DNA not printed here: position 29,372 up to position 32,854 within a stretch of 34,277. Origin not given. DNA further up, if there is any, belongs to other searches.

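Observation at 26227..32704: Translationally coupled 3-gene redox operon: NfnB/GltD-ferredoxin-MvhD-HdrB(CCG) megafusion + fused HcnA/HcnB (PdhA/F/X)-like subunit + DAO flavoprotein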

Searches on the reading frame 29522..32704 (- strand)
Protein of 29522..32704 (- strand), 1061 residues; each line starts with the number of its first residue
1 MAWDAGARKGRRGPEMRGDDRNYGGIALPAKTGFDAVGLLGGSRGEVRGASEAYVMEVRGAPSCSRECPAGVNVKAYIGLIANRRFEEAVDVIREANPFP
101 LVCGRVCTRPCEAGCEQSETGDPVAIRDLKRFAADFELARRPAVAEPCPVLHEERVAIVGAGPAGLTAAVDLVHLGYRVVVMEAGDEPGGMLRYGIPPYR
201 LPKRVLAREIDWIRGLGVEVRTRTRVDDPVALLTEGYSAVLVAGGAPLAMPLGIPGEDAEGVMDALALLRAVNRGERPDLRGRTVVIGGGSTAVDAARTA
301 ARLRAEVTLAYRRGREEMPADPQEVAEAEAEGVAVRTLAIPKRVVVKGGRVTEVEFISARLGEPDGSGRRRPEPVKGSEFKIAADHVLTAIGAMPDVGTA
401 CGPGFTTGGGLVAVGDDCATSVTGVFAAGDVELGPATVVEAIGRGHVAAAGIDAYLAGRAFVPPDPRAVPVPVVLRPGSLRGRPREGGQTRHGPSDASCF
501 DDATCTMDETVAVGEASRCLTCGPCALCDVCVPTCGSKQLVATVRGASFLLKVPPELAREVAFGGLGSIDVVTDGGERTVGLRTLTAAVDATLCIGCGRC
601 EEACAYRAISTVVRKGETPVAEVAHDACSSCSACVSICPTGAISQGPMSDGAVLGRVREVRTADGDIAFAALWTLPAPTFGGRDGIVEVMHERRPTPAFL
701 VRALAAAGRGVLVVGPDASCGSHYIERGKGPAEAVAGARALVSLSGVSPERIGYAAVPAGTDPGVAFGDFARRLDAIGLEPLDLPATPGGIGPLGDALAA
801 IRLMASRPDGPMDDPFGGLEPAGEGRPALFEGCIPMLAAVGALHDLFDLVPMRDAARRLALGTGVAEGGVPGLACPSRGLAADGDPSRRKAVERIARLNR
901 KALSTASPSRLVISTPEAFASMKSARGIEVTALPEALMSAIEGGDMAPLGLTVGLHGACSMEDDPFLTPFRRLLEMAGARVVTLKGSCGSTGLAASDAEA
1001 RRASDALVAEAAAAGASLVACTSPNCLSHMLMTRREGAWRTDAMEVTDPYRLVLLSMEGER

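Call 3: search_protein_families(library=pfam, proteins=[window:29522-32704:-], max_evalue=0.01)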
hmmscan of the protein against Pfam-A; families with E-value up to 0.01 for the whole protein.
window:29522-32704:- (1061 aa): 25 families
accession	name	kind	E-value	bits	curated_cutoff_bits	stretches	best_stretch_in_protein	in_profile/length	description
PF07992.20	Pyr_redox_2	-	4.5e-29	102.2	26.1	1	155-445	2-291/291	Pyridine nucleotide-disulphide oxidoreductase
PF14691.11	Fer4_20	-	3.9e-20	72.2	25.8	1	61-139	29-110/113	Dihydroprymidine dehydrogenase domain II, 4Fe-4S cluster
PF00070.33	Pyr_redox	-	4.9e-11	43.4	22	2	283-356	1-79/82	Pyridine nucleotide-disulphide oxidoreductase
PF13738.12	Pyr_redox_3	-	2.6e-09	37.2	30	2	282-323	165-207/305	Pyridine nucleotide-disulphide oxidoreductase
PF14697.11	Fer4_21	-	1e-08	35.6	35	1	587-643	1-57/59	4Fe-4S dicluster domain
PF12838.12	Fer4_7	-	1.1e-08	35.9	27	1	594-642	2-52/52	4Fe-4S dicluster domain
PF12831.13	FAD_oxidored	-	1.3e-07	31.7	27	1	156-226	2-70/416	FAD dependent oxidoreductase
PF13450.12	NAD_binding_8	-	1.5e-07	32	21.9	1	158-193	1-36/68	NAD(P)-binding Rossmann-like domain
PF00037.32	Fer4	-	4.8e-07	29.8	21.1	2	625-644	5-24/24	4Fe-4S binding domain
PF13187.11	Fer4_9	-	5.7e-07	29.9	27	1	594-643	2-52/52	4Fe-4S dicluster domain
PF12837.12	Fer4_6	-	1.6e-06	28.2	25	1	587-609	2-24/24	4Fe-4S binding domain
PF01262.27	AlaDh_PNT_C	-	3e-06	27.3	23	1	281-310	28-57/214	Alanine dehydrogenase/PNT, C-terminal domain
PF13237.11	Fer4_10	-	1.6e-05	25.2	25.5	1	589-639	4-53/53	4Fe-4S dicluster domain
PF03486.20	HI0933_like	-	3.8e-05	23.7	50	1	155-189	2-36/244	HI0933-like protein Rossmann domain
PF01266.30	DAO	-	4e-05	23.8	27.9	1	155-190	1-37/353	FAD dependent oxidoreductase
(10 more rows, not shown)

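Call 4: search_protein_families(library=ncbifam, proteins=[window:29522-32704:-], max_evalue=0.01)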
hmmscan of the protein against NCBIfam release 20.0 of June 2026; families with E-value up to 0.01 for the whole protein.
window:29522-32704:- (1061 aa): 116 families (the best 25 are shown)
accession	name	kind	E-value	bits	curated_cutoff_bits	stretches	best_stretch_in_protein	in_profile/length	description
NF009410.0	PRK12771.1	subfamily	2.3e-134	449.1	516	2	51-540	37-529/566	NAD(P)-binding protein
NF009454.0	PRK12814.1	equivalog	2.1e-101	340.3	916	1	63-531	103-580/657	putative NADPH-dependent glutamate synthase small subunit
NF009414.0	PRK12778.1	equivalog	1.1e-94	318.3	1103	1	61-457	336-750/752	bifunctional dihydroorotate dehydrogenase B NAD binding subunit/NADPH-dependent glutamate synthase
NF010590.0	PRK13984.1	equivalog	6.3e-87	292.1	946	2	64-458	198-608/611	putative oxidoreductase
TIGR01316.1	gltA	equivalog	1.5e-86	291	471.75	1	63-456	37-449/449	NADPH-dependent glutamate synthase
TIGR03315.1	Se_ygfK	equivalog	3.6e-78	263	835.3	1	63-540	446-902/1012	putative selenate reductase subunit YgfK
TIGR01318.1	gltD_gamma_fam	subfamily_domain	2.2e-70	237.5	482.95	1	60-456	46-465/467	glutamate synthase, small subunit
NF009408.0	PRK12769.1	equivalog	5.9e-65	219.6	1003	1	62-457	234-652/659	formate-dependent uric acid utilization protein AegA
NF009413.0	PRK12775.1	equivalog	5.5e-64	216.5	1895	1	61-457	338-755/1006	putative trifunctional 2-polyprenylphenol hydroxylase/glutamate synthase subunit beta/ferritin domain-containing protein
NF009409.0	PRK12770.1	subfamily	2.8e-63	214.1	343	1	153-460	18-354/360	putative glutamate synthase subunit beta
NF009451.0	PRK12809.1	equivalog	1.2e-62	212.1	1154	2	63-451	218-629/639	formate-dependent uric acid utilization protein YgfT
NF009415.0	PRK12779.1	equivalog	1.3e-58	198.7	1519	1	60-452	206-622/944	putative bifunctional glutamate synthase subunit beta/2-polyprenylphenol hydroxylase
TIGR01317.1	GOGAT_sm_gam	subfamily_domain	8.6e-57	193.1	447.7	1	60-463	48-485/485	glutamate synthase small subunit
NF045663.1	diclust_near_Sec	equivalog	4.1e-38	131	530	2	61-316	17-266/759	pyridine nucleotide-disulfide oxidoreductase/dicluster-binding protein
TIGR01292.1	TRX_reduct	equivalog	1.9e-16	59.8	343.45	2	284-456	144-300/300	thioredoxin-disulfide reductase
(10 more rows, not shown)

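Call 6: search_solved_structures(query=window:29522-32704:-, max_evalue=0.01)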
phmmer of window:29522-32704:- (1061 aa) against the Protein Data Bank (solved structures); distinct sequences matched with E-value up to 0.01: 115 (the best 60 are shown).
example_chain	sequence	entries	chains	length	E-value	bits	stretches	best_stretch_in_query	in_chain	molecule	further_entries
9bov_A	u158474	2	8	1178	2.8e-103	350.1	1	51-524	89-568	Molybdopterin oxidoreductase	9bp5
9n5u_A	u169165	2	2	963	2e-100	340.7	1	63-459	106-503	NfnA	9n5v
8oh5_C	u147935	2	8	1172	9.1e-87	295.5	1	61-523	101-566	Formate dehydrogenase-O, major subunit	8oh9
4ylf_B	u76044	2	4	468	2.5e-77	264.2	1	63-459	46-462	Dihydropyrimidine dehydrogenase subunit A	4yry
5jca_L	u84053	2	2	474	1.7e-72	248.2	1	55-457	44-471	NADH-dependent Ferredoxin:NADP Oxidoreductase (NfnI) subunit alpha | NADH-dependent Ferredoxin:NADP Oxidoreductase subunit alpha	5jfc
5vj7_A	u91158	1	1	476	1.1e-66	229.1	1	55-458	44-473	Oxidoreductase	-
2vdc_G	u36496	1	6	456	1.3e-54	189.1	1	56-463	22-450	GLUTAMATE SYNTHASE [NADPH] SMALL CHAIN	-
6s6s_G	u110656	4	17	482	1.8e-54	188.6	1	56-463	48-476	Glutamate synthase [NADPH] small chain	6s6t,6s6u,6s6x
7m31_A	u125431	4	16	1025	5.6e-46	160.5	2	41-459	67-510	Dihydropyrimidine dehydrogenase [NADP(+)]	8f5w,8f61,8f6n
1h7x_A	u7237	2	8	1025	5.6e-46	160.4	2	41-459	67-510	DIHYDROPYRIMIDINE DEHYDROGENASE | Dihydropyrimidine dehydrogenase [NADP(+)]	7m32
1gt8_A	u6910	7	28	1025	5.7e-46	160.4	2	41-459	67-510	DIHYDROPYRIMIDINE DEHYDROGENASE | Dihydropyrimidine dehydrogenase [NADP(+)]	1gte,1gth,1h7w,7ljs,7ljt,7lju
7mfm_I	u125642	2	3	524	3.8e-38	134.5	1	67-463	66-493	Glutamate synthase (NADPH) small chain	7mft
4gcm_A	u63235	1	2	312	1.4e-11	46.6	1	238-456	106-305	Thioredoxin reductase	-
1ebd_A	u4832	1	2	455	3.1e-10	42.1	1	238-458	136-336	DIHYDROLIPOAMIDE DEHYDROGENASE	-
7aaw_A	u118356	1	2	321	4e-09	38.4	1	156-456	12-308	Thioredoxin reductase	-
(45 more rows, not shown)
